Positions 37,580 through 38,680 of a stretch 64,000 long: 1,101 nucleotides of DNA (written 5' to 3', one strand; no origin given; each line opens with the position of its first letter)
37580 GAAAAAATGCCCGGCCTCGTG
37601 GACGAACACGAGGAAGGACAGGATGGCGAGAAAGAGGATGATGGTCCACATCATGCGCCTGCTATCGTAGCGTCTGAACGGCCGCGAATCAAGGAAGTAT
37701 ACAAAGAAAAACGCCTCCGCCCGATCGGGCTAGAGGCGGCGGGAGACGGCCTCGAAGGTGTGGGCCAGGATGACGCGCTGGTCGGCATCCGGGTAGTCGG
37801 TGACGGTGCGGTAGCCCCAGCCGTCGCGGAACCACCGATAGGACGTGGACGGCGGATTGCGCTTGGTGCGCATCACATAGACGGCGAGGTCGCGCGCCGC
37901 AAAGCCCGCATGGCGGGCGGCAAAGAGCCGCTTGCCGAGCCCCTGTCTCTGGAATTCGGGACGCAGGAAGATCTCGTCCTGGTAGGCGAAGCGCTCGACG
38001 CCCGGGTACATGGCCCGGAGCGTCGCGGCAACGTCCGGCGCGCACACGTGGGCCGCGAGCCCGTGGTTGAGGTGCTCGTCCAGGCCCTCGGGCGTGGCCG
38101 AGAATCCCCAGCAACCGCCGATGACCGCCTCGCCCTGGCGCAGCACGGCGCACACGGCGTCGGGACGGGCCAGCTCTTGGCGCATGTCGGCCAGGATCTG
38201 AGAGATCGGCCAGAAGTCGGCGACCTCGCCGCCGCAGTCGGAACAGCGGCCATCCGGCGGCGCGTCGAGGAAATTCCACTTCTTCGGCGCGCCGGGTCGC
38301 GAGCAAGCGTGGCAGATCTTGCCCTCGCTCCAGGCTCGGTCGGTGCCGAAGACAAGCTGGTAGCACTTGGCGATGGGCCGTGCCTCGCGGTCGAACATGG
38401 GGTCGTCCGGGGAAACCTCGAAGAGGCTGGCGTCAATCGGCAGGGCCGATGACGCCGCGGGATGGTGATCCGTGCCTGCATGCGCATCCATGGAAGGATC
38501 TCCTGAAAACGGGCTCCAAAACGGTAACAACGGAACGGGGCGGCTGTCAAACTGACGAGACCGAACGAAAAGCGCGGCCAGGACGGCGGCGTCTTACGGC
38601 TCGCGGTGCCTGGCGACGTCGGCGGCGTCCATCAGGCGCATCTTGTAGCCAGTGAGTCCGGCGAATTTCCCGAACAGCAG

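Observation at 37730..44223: Accessory enzyme cluster: GNAT with Zn-ribbon, AstE/AspA hydrolase, GNAT, HAD enzymes, APH-like kinase, LOG-like protein and a MIO ammonia-lyase with a Ser-Ser-Gly motif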

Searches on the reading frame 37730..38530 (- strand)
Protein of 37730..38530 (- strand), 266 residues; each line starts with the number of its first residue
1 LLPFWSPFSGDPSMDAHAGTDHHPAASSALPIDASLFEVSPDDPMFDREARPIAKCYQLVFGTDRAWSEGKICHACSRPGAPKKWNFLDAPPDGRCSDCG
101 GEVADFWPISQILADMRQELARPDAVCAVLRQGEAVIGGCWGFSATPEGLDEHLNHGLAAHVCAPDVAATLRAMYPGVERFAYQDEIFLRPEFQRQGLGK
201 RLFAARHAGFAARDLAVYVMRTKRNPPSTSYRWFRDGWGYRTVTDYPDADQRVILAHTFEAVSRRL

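Call 3: search_protein_families(library=pfam, proteins=[window:37730-38530:-], max_evalue=0.01)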
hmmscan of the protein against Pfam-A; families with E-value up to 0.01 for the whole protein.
window:37730-38530:- (266 aa): 2 families
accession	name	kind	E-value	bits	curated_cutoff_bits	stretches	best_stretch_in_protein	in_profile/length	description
PF13508.13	Acetyltransf_7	-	0.00022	22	27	1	178-208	28-56/84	Acetyltransferase (GNAT) domain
PF00583.31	Acetyltransf_1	-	0.0017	19.1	20.7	1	123-204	31-82/116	Acetyltransferase (GNAT) family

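Call 4: search_protein_families(library=ncbifam, proteins=[window:37730-38530:-], max_evalue=0.01)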
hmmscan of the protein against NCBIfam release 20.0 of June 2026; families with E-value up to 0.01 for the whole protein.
window:37730-38530:- (266 aa): 0 families

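Call 31: find_homologous_proteins(query=window:37730-38491:-, max_evalue=0.001)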
Query window:37730-38491:- (253 aa): 7 proteins with E <= 0.001 among 703 candidates.
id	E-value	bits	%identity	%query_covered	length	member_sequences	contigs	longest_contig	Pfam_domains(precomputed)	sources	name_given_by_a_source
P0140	1.4e-174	597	100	100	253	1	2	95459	-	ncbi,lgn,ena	-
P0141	9.0e-113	394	67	100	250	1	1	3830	PF13508.14,PF00583.32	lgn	-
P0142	3.0e-84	301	57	89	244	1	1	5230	PF13508.14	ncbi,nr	ncbi:MAG: GNAT family N-acetyltransferase [bacterium]|nr:GNAT family N-acetyltransferase [bacterium]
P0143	5.1e-75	270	51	93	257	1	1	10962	PF13508.14,PF00583.32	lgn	-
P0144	7.8e-75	270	53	94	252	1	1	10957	-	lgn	-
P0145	7.6e-69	250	49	96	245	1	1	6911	PF13508.14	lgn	-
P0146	6.3e-62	228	52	87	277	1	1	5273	-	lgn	-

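Call 33: find_related_loci(query=A2, collection=metagenome_contigs, flank=8000)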
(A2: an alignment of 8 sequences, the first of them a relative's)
Query A2 (253 aa) in metagenome_contigs; peptide patterns used: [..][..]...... (x = any residue, [..] = any of these).
66 stretches matched a pattern, but none encodes a relative of the query by tblastn (E <= 1e-3).
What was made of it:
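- Tried and rejected: Metagenome scan with the GNAT-Zn alignment: no confirmed hit (call 33).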

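Call 34: find_encoding_contigs(protein=P0143, flank=10000, max_places=1)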
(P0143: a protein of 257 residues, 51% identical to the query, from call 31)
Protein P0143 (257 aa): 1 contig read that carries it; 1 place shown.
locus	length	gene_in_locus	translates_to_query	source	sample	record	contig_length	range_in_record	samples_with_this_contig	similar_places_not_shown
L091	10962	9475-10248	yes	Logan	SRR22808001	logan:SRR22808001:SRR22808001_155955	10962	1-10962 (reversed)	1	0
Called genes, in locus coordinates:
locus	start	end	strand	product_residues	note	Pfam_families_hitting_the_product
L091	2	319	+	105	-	?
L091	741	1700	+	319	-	PF00268:Ribonuc_red_sm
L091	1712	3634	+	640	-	PF00317:Ribonuc_red_lgN, PF02867:Ribonuc_red_lgC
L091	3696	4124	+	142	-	PF01047:MarR, PF12802:MarR_2, PF13412:HTH_24 (weak), PF13463:HTH_27 (weak)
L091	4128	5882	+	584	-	PF00664:ABC_membrane, PF00005:ABC_tran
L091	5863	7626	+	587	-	PF00664:ABC_membrane, PF00005:ABC_tran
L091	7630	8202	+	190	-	PF04140:ICMT, PF04191:PEMT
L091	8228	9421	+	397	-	PF01546:Peptidase_M20, PF07687:M20_dimer (faint)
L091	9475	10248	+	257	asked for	PF00583:Acetyltransf_1 (weak), PF13508:Acetyltransf_7 (faint)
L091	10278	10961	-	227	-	?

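Call 35: find_encoding_contigs(protein=P0144, flank=10000, max_places=1)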
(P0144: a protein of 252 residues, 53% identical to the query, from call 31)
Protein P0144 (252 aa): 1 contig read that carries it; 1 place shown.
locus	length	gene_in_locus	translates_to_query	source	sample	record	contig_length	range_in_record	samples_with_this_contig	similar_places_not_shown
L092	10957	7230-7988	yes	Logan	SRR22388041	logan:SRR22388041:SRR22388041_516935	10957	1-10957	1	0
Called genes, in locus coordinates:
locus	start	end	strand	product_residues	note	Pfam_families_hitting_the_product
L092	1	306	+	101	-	?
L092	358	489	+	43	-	-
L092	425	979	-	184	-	PF04011:LemA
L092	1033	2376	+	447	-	PF02878:PGM_PMM_I, PF02879:PGM_PMM_II, PF02880:PGM_PMM_III, PF00408:PGM_PMM_IV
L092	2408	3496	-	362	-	-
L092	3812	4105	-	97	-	-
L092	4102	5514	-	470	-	PF13393:tRNA-synt_His, PF00587:tRNA-synt_2b (faint), PF03129:HGTP_anticodon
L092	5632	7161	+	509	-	PF00221:Lyase_aromatic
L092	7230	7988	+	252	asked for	-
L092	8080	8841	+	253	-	PF24827:AstE_AspA_cat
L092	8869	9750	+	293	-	PF01634:HisG, PF08029:HisG_C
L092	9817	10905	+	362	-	PF02163:Peptidase_M50, PF17820:PDZ_6 (faint)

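Call 36: find_encoding_contigs(protein=P0145, flank=10000, max_places=1)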
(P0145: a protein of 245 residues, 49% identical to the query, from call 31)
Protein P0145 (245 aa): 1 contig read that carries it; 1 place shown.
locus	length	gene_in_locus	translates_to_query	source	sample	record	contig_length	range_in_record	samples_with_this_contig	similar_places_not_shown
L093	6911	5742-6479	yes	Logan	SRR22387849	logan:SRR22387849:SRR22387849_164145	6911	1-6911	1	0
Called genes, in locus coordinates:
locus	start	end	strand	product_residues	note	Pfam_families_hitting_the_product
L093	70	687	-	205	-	-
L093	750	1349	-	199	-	PF21176:RecR_HhH, PF02132:RecR_ZnF (weak), PF13662:Toprim_4, PF21175:RecR_C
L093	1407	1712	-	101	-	PF02575:YbaB_DNA_bd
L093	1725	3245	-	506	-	PF00772:DnaB, PF13481:AAA_25, PF03796:DnaB_C, PF06745:ATPase (weak)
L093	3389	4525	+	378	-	PF01490:Aa_trans, PF03222:Trp_Tyr_perm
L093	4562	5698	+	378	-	PF01546:Peptidase_M20, PF07687:M20_dimer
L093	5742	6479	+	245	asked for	PF13508:Acetyltransf_7 (faint)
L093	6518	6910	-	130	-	?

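Call 51: search_protein_families(library=ncbifam, proteins=[L092:8869-9750:+], max_evalue=0.001)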
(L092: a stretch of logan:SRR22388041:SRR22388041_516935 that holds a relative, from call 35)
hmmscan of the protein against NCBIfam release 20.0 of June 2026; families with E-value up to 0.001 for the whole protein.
L092:8869-9750:+ (293 aa): 2 families
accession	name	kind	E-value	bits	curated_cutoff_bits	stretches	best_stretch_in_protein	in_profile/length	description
TIGR00070.1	hisG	equivalog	2.4e-57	193.8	75.75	1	12-192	1-182/183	ATP phosphoribosyltransferase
TIGR03455.1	HisG_C-term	equivalog_domain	1.7e-28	98.7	40.05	1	200-292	8-100/100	ATP phosphoribosyltransferase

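Call 52: search_protein_representatives(alignment_id=A3)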
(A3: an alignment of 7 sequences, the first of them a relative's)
Query: 7 sequences, 248 profile positions. Proteins with E-value up to 0.001 (for the whole library): 391; up to 1e-10: 185; up to 1e-30: 40. The best 150 are listed.
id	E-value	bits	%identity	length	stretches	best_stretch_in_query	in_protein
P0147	4.6e-97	341.0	-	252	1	11-242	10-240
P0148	9.1e-83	294.2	-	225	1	5-215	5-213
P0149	3.3e-70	253.1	-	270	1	7-243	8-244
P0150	1.8e-66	240.9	-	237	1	6-239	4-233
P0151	6.3e-66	239.0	-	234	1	13-237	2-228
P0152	2.8e-58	214.0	-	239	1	18-242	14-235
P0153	9.1e-49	182.8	-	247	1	16-245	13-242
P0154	2.3e-47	178.3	-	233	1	33-246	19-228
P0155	2.0e-45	171.9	-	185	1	63-236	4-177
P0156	1.3e-44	169.2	-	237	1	35-235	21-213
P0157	2.5e-44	168.3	-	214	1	33-243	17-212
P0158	5.7e-44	167.1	-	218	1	33-240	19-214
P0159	8.0e-43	163.4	-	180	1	66-237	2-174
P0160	1.3e-40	156.2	-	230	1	34-244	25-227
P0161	1.5e-40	155.9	-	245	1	11-242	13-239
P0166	8.3e-38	146.9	-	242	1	6-242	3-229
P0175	5.5e-34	134.4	-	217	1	22-242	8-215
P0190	2.7e-30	122.3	-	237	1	19-244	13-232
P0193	1.3e-29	120.1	-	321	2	23-147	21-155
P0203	2.0e-27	113.0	-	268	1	29-246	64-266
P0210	3.8e-26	108.7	-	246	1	29-240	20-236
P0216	9.3e-25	104.2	-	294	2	102-247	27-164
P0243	1.0e-20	90.9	-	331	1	19-231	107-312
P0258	7.1e-19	84.9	-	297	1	30-205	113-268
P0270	5.4e-16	75.5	-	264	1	36-242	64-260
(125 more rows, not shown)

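Call 54: list_cluster_members(proteins=[P0147, P0149, P0150, P0153, P0156, P0160, P0166, P0175, P0190, P0210])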
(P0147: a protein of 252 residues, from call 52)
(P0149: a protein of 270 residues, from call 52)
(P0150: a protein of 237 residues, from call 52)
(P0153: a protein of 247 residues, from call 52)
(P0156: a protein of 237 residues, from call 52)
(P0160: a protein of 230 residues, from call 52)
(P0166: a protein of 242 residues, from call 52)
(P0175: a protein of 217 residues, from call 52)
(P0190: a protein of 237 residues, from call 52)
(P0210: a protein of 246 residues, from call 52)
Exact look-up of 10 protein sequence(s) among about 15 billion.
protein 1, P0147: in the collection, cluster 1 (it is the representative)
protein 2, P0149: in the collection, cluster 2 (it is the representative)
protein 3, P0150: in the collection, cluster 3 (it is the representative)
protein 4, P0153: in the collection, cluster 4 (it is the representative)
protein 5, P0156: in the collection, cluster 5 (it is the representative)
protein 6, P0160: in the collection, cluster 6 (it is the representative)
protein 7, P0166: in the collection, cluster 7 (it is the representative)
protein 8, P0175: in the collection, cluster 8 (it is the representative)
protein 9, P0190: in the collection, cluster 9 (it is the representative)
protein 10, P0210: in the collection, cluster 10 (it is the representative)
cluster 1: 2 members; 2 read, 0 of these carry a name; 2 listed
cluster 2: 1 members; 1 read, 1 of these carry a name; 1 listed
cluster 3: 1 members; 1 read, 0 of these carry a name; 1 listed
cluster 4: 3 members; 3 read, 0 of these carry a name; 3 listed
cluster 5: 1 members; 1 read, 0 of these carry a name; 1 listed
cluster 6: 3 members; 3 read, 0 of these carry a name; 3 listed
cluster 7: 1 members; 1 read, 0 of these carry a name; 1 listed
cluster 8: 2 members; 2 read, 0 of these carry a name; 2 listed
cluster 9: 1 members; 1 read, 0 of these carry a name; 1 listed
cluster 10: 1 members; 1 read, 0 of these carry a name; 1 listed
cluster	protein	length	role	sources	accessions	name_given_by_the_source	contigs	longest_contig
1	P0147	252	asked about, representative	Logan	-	-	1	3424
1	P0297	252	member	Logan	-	-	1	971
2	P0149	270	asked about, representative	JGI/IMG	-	GNAT superfamily N-acetyltransferase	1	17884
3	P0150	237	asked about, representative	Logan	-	-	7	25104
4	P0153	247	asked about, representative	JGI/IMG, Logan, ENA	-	-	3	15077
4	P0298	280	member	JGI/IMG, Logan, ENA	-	-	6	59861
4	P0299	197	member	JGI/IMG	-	-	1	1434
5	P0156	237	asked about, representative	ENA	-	-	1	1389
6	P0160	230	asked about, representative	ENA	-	-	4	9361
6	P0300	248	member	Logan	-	-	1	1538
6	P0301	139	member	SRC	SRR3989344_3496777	-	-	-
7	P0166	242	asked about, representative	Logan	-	-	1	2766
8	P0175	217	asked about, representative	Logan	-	-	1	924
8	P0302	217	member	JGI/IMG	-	-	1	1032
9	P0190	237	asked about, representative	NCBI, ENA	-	-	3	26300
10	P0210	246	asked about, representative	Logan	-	-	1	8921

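Call 63: search_solved_structures(query=A3, max_evalue=1)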
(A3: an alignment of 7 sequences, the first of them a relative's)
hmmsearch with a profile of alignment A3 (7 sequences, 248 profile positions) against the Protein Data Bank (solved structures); distinct sequences matched with E-value up to 1: 15.
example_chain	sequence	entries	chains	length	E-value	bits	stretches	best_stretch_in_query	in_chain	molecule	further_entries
5f46_A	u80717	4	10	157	0.0025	20.9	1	142-200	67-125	aminoglycoside acetyltransferase meta-AAC0020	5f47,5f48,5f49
5u08_A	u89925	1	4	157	0.0025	20.9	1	142-200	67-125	aminoglycoside acetyltransferase meta-AAC0020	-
2gan_A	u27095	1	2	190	0.033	17.2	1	168-228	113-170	182aa long hypothetical protein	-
3pp9_A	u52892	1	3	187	0.061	16.3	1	158-208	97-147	Putative streptothricin acetyltransferase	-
1wk4_A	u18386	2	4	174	0.072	16.1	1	167-211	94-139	ttk003001606 | probable acetyltransferase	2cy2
8heh_A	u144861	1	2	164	0.11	15.5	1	167-219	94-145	GNAT family N-acetyltransferase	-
1vkc_A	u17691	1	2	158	0.19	14.7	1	160-219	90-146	putative acetyl transferase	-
2q0y_A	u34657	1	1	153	0.35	13.8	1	155-202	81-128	GCN5-related N-acetyltransferase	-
2atr_A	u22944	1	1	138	0.58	13.1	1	123-194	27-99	acetyltransferase, GNAT family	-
2bei_A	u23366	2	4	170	0.6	13.1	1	159-197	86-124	Diamine acetyltransferase 2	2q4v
7c5o_O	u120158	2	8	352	0.65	13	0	138-180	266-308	Glyceraldehyde-3-phosphate dehydrogenase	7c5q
7c5f_O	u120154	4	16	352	0.65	13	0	138-180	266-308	Glyceraldehyde-3-phosphate dehydrogenase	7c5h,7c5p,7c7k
7c5m_O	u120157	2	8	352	0.65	12.9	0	138-180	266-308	Glyceraldehyde-3-phosphate dehydrogenase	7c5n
7c5i_O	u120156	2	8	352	0.65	12.9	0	138-180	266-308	Glyceraldehyde-3-phosphate dehydrogenase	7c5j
7c5g_O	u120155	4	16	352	0.65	12.9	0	138-180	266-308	Glyceraldehyde-3-phosphate dehydrogenase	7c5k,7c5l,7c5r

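Call 71: search_protein_families(library=padloc, proteins=[window:37730-38530:-], max_evalue=0.01)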
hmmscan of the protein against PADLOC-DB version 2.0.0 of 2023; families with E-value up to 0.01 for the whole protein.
window:37730-38530:- (266 aa): 0 families

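Call 77: search_protein_families(library=ncbifam, proteins=[L091:8228-9421:+, L092:8080-8841:+], max_evalue=0.00001)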
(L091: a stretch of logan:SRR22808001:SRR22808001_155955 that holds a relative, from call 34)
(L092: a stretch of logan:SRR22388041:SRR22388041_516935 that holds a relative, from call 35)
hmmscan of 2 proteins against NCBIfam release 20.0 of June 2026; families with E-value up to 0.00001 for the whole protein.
L091:8228-9421:+ (397 aa): 41 families (the best 25 are shown)
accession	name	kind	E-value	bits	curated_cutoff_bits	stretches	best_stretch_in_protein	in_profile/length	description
TIGR01892.1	AcOrn-deacetyl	equivalog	2e-33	115.9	297.7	1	24-385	3-356/365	acetylornithine deacetylase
NF009557.0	PRK13009.1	equivalog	1.3e-32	113.4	284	1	53-396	27-373/377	succinyl-diaminopimelate desuccinylase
TIGR01910.1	DapE-ArgE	subfamily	4.2e-31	108.5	217.6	1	68-382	42-366/373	ArgE/DapE family deacylase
NF006399.0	PRK08651.1-2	equivalog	4e-28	98.5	381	1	45-387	28-394/405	succinyl-diaminopimelate desuccinylase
NF006365.0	PRK08588.1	subfamily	6.4e-28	98.1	289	1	42-394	24-377/383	succinyl-diaminopimelate desuccinylase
TIGR01900.1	dapE-gram_pos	equivalog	1.2e-27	96.8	304.2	1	44-392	22-348/351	succinyl-diaminopimelate desuccinylase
NF005710.0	PRK07522.1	subfamily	3.1e-25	89.2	412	1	20-393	10-384/391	acetylornithine deacetylase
NF003474.0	PRK05111.1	equivalog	8.8e-24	84.1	460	1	34-396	22-379/383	acetylornithine deacetylase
NF006400.0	PRK08651.1-3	equivalog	1.3e-23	83.5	374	1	83-395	83-404/410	succinyl-diaminopimelate desuccinylase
TIGR01246.1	dapE_proteo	equivalog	1.6e-23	83.3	361.8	1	52-395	22-368/370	succinyl-diaminopimelate desuccinylase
NF006439.0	PRK08737.1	equivalog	2.4e-20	72.9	345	1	51-395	32-362/364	acetylornithine deacetylase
NF009555.0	PRK13004.1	equivalog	2.8e-19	69.3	321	1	83-245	69-237/399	YgeY family selenium metabolism-linked hydrolase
NF005306.0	PRK06837.1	subfamily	2.6e-18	66.1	376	1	86-218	100-235/427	ArgE/DapE family deacylase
NF005602.0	PRK07338.1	equivalog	5.5e-18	64.7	357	1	79-384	90-386/409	hydrolase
NF004788.0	PRK06133.1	subfamily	6.7e-18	64.8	349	1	84-384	107-400/417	glutamate carboxypeptidase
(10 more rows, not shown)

L092:8080-8841:+ (253 aa): 2 families
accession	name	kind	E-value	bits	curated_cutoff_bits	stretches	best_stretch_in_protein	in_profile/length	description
NF002601.0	PRK02259.1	equivalog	2.8e-17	62.8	180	1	4-152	5-167/293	aspartoacylase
NF003706.0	PRK05324.1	subfamily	1.1e-06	27.9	170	1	4-85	50-138/336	succinylglutamate desuccinylase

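Call 88: predict_structure(alignment_id=A3)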
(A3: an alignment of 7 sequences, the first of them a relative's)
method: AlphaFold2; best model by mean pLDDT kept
length: 253 residues; sequences in the alignment: 7
mean_pLDDT: 90.0   pTM: 0.83
mean pLDDT of the five models: 90.0, 89.6, 89.0, 88.7, 88.5
residues with pLDDT >= 90: 192; 70-90: 44; 50-70: 3; < 50: 14
segments of 3 or more residues with pLDDT < 50: 1-14
pLDDT, mean of each block of 10 residues (from residue 1): 34 67 94 97 95 89 89 94 96 96 95 96 95 97 90 97 97 90 91 96 95 79 93 90 95 89
secondary structure, 60 per line:
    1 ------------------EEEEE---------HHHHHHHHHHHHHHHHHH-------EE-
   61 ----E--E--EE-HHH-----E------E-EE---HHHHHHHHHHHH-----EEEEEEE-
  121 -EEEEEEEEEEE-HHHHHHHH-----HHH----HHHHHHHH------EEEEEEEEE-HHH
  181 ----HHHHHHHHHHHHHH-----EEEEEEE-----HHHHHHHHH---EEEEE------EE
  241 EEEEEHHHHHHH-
elements in order: E19-23 H33-50 H96-107 E113-119 E122-132 H134-141 H154-161 E168-176 H185-198 E204-210 H216-224 E228-232 E239-245 H246-252

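Call 92: fold_search(model_id=the predicted structure, library=pdb)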
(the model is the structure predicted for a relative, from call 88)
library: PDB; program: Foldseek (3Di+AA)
matches with E <= 10: 1249; with E <= 0.001: 464
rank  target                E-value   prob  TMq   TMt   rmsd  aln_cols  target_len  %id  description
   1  5gi5                  8.5e-07  1.00  0.50  0.59   6.4       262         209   11  Crystal Structure of Drosophila melanogaster Dopamine N-Acetyltransferase Bound to CoA (released 2017-07-05)
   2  5gif                  8.5e-07  1.00  0.50  0.59   6.1       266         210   14  Crystal Structure of Drosophila melanogaster E47D Dopamine N-Acetyltransferase in Binary Complex with Acetyl-CoA (released 2017-07-05)
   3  7civ                  9.0e-07  1.00  0.49  0.57   6.3       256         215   11  Crystal Structure of Agmatine N-Acetyltransferase mutant S171A in complex with Ac-CoA (released 2021-08-18)
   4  8osp_A                1.0e-06  1.00  0.44  0.60   7.1       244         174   10  GCN5-related N-Acetyltransferase from Lactobacillus curiae (released 2023-07-05)
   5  5gi6                  1.1e-06  1.00  0.47  0.57   6.7       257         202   12  Crystal Structure of Drosophila melanogaster Dopamine N-Acetyltransferase Bound to CoA and Phenylethylamine (released 2017-07-05)
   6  3te4                  1.5e-06  1.00  0.50  0.59   7.1       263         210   12  Crystal structure of dopamine N Acetyltransferase in complex with acetyl-COA from Drosophila Melanogaster (released 2012-07-11)
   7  8wme_A                1.6e-06  1.00  0.51  0.60   6.8       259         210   11  Crystal Structure of Drosophila melanogaster D46A Dopamine N-Acetyltransferase (released 2024-10-02)
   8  6v3t_A                1.7e-06  1.00  0.44  0.51   8.6       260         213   10  X-Ray Crystal Structure of Tribolium castaneum Arylalkylamine N-acyltransferase in Complex with Acetyl-CoA (released 2020-02-05)
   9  5isv_B                2.0e-06  1.00  0.45  0.69   5.6       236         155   11  Crystal structure of the ribosomal-protein-S18-alanine N-acetyltransferase from Escherichia coli (released 2016-04-13)
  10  8iym_A                2.1e-06  1.00  0.43  0.66   7.4       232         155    9  Crystal structure of a protein acetyltransferase, HP0935 (released 2024-04-10)
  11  6dym                  2.1e-06  1.00  0.48  0.55   5.6       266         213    9  C-terminal condensation domain of Ebony (released 2019-01-30)
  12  1tiq_A                2.2e-06  1.00  0.43  0.59   6.4       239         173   10  Crystal Structure of an Acetyltransferase (PaiA) in complex with CoA and DTT from Bacillus subtilis, Northeast Structu (released 2004-07-13)
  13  5k9n_A                2.2e-06  1.00  0.43  0.50   8.0       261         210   11  Structural and Mechanistic Analysis of Drosophila melanogaster Polyamine N acetyltransferase, an enzyme that Catalyzes (released 2017-06-07)
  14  5gii                  2.4e-06  1.00  0.50  0.58   6.1       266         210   13  Crystal Structure of Drosophila melanogaster E47N Dopamine N-Acetyltransferase in Ternary Complex with CoA and Acetyl-ph (released 2017-07-05)
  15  6k80                  2.4e-06  1.00  0.48  0.56   7.2       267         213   13  Crystal Structure of Drosophila melanogaster Dopamine N-Acetyltransferase in Complex with CoA and Tryptophol (released 2020-06-17)
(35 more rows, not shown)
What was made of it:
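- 37730..38491 (-): GNAT with an inserted Zn ribbon (GNAT-Zn), a member of a family without a Pfam or NCBIfam model. The model has pLDDT 90 and a GNAT fold (calls 88, 92).
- GNAT-Zn's nearest structural neighbours are generic small-molecule and N-terminal acetyltransferases (TM about 0.5-0.6, 10-14% identity, call 92), which says nothing about histidine.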
